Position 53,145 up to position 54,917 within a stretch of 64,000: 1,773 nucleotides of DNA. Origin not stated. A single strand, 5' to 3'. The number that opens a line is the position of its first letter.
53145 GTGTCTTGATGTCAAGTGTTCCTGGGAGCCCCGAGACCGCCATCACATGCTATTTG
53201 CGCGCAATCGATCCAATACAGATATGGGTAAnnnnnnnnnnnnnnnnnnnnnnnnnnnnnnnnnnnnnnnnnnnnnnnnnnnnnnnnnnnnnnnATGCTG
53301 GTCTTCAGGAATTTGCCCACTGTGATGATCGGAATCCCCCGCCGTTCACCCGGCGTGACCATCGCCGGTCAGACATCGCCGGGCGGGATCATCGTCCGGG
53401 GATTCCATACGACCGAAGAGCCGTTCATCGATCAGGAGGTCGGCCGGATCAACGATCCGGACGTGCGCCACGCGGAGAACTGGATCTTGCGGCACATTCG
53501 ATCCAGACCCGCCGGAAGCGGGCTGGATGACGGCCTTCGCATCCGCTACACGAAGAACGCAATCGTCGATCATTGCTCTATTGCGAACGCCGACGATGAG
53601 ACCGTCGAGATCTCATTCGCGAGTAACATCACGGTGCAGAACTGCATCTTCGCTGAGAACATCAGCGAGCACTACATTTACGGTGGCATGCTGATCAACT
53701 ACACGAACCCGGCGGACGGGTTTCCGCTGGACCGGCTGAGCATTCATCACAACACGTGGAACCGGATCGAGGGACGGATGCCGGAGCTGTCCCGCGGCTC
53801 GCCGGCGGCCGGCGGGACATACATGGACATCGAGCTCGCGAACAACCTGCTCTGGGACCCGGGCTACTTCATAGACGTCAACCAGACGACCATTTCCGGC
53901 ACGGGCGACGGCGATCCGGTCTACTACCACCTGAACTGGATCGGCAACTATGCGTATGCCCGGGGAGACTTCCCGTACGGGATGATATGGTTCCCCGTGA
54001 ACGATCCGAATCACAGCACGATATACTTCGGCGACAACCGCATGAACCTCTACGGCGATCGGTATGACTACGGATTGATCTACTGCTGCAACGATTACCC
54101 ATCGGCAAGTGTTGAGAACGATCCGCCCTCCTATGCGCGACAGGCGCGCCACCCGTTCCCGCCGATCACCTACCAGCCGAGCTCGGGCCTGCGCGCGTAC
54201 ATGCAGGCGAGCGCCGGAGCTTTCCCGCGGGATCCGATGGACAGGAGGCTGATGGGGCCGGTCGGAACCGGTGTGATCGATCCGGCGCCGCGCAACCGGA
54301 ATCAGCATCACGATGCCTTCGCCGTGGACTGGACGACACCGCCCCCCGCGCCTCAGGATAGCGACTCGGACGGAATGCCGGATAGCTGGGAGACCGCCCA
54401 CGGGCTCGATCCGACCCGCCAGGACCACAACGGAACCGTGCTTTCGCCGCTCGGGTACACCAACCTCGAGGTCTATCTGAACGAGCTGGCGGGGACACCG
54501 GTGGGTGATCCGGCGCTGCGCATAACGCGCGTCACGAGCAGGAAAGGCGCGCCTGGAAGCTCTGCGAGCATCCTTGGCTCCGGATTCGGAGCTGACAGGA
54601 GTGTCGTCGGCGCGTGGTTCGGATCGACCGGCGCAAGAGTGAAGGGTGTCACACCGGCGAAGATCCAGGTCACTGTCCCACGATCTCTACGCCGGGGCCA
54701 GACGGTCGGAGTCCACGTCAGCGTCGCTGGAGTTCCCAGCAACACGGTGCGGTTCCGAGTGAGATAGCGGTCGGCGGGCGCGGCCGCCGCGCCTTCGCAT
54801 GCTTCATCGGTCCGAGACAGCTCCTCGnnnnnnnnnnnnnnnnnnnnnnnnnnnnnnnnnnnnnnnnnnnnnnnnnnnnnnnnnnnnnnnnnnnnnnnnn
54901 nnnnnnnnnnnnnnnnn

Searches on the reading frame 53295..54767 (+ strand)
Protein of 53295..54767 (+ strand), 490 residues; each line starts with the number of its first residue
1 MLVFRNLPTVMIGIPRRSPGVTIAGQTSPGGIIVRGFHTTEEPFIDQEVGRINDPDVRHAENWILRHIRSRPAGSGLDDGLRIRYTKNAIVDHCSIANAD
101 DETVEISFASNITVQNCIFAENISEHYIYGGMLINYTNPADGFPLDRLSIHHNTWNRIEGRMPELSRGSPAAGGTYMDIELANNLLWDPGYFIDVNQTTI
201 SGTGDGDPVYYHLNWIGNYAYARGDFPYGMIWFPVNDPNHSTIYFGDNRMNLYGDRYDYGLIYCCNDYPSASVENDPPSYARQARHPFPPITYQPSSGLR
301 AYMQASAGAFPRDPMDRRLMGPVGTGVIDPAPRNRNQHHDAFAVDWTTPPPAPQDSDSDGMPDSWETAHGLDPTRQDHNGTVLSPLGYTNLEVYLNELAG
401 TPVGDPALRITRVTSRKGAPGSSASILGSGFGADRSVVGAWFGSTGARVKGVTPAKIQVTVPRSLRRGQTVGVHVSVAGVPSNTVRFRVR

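Call 44: search_protein_families(library=pfam, proteins=[window:53295-54767:+], max_evalue=0.001)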
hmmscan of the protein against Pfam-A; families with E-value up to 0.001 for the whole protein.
window:53295-54767:+ (490 aa): 2 families
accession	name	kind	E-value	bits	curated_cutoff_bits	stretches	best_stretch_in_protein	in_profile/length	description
PF01833.30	TIG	-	5.6e-06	26.7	20.9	1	409-487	2-82/84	IPT/TIG domain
PF13229.12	Beta_helix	-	2.4e-05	24.4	25.9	1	79-136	47-122/158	Right handed beta helix region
